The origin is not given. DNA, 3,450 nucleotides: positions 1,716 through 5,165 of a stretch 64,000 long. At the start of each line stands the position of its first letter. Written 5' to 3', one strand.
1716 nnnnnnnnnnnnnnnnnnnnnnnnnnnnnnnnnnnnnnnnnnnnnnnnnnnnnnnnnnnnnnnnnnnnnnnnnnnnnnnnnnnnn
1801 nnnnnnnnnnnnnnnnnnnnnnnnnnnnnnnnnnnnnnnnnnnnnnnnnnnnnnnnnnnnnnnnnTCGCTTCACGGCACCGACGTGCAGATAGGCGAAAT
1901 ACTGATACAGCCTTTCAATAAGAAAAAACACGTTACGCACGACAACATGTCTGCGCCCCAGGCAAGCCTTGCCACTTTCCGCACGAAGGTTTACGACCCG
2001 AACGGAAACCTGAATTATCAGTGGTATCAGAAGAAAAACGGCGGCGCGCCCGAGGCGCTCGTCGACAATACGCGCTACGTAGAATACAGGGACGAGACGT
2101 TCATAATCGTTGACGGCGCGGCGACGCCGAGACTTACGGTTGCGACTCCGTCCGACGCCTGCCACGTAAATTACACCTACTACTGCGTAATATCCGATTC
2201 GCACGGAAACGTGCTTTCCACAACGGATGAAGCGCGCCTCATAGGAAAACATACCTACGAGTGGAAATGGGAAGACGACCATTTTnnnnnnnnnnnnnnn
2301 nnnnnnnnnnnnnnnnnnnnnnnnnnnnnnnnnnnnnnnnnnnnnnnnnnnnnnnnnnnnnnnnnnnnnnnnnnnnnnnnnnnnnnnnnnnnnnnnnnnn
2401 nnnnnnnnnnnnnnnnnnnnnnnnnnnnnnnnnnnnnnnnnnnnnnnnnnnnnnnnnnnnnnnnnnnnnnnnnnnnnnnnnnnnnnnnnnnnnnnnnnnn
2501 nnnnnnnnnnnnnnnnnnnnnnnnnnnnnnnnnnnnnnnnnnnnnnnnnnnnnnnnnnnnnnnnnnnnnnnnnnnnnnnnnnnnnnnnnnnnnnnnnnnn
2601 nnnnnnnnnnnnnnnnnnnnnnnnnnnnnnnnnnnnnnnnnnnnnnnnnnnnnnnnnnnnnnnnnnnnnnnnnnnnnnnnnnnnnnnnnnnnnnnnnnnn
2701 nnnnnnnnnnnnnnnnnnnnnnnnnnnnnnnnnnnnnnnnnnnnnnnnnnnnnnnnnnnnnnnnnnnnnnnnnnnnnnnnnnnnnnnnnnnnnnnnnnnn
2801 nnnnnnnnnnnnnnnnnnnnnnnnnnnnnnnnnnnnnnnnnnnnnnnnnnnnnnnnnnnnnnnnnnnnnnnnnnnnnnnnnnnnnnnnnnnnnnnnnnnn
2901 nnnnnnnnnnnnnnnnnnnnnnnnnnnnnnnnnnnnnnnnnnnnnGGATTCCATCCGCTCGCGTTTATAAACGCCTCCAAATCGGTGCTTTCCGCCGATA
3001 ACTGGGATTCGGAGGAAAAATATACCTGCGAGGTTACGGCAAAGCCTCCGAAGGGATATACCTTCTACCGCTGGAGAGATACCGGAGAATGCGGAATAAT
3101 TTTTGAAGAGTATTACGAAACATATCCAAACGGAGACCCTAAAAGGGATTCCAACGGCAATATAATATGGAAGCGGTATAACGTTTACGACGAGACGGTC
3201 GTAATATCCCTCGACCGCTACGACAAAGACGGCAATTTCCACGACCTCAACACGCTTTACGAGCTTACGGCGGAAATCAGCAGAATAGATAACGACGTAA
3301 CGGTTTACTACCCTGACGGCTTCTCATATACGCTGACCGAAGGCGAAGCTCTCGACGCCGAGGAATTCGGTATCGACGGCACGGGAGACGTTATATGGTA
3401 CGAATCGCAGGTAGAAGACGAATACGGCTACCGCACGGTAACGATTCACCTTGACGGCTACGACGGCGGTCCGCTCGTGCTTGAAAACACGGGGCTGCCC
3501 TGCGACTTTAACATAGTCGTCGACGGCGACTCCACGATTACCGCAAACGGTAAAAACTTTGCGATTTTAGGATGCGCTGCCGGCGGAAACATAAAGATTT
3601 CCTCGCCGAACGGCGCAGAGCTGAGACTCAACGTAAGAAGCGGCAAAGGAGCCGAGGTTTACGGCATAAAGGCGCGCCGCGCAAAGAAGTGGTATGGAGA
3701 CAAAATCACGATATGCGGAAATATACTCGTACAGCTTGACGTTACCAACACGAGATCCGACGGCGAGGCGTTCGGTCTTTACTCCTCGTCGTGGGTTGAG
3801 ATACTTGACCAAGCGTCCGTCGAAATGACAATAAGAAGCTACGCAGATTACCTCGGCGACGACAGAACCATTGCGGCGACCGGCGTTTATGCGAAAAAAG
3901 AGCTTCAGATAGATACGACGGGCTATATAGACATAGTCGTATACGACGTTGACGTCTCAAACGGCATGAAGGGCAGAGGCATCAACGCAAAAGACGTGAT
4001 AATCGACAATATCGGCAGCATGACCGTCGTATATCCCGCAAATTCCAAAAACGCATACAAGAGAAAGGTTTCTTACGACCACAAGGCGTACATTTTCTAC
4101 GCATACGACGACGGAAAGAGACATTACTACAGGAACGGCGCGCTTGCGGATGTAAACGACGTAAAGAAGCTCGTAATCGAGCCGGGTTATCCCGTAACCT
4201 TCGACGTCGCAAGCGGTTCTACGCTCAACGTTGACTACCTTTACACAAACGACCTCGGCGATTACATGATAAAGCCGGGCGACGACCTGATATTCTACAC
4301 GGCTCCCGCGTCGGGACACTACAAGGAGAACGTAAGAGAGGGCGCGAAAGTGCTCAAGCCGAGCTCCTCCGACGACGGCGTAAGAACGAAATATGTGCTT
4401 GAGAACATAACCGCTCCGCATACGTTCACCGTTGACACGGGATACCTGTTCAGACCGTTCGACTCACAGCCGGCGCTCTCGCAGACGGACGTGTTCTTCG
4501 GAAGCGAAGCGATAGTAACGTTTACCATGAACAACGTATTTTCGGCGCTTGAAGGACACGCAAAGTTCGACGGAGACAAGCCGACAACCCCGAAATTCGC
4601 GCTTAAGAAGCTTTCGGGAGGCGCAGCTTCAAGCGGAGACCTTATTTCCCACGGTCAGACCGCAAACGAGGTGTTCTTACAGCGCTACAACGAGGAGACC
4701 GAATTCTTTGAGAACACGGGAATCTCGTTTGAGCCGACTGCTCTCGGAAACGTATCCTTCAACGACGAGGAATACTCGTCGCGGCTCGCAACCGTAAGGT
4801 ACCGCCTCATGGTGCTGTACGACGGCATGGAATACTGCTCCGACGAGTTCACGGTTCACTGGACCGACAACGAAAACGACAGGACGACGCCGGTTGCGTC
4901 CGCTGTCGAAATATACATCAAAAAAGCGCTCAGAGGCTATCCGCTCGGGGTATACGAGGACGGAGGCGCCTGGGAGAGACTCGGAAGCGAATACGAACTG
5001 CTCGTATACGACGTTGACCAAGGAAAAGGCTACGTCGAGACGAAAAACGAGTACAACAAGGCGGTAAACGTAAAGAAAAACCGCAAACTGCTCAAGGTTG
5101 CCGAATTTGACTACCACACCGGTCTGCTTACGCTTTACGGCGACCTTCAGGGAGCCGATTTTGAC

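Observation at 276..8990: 2,904-aa giant surface-type protein with a mosaic architecture and no recognisable wall anchor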

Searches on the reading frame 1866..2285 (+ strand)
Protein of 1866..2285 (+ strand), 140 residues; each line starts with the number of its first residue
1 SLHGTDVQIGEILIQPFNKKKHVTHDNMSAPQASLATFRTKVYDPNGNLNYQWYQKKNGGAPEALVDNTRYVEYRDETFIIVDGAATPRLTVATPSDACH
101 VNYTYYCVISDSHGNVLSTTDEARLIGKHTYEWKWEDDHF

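Call 16: search_protein_families(library=pfam, proteins=[window:1866-2285:+], max_evalue=10)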
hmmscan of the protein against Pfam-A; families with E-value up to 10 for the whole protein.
window:1866-2285:+ (140 aa): 2 families
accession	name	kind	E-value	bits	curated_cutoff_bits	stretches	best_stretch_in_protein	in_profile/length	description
PF19081.6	Ig_7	-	0.074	13.8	27.3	1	41-63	21-43/84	Ig-like domain CHU_C associated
PF06835.18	LptC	-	0.12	12.5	21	1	15-52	16-53/175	Lipopolysaccharide-assembly, LptC-related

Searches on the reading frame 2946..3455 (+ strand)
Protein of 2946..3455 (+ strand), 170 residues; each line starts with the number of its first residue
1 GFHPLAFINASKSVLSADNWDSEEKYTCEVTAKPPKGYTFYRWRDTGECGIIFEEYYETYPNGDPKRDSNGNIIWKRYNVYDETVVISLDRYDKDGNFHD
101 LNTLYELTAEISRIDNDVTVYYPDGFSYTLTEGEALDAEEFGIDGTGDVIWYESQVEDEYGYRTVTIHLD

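Call 16: search_protein_families(library=pfam, proteins=[window:2946-3455:+], max_evalue=10)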
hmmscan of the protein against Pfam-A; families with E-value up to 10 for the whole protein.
window:2946-3455:+ (170 aa): 1 family
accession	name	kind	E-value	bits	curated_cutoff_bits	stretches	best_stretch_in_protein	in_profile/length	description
PF18998.6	Flg_new_2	-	0.0065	16.9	23.6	1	27-47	24-44/73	Divergent InlB B-repeat domain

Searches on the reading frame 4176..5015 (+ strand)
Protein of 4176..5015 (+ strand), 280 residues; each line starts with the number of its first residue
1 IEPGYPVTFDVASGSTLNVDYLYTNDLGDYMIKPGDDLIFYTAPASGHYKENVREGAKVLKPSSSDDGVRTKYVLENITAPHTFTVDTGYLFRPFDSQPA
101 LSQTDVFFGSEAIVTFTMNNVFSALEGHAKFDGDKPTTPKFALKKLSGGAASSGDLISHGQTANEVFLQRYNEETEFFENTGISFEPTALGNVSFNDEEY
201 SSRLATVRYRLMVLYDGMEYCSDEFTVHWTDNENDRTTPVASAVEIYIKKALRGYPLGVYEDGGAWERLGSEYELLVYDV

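Call 16: search_protein_families(library=pfam, proteins=[window:4176-5015:+], max_evalue=10)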
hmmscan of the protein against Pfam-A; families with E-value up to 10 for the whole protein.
window:4176-5015:+ (280 aa): 1 family
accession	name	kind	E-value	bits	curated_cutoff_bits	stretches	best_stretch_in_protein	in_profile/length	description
PF23577.1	LysM_RLK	-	0.16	12.5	27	1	164-185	21-42/44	LysM domain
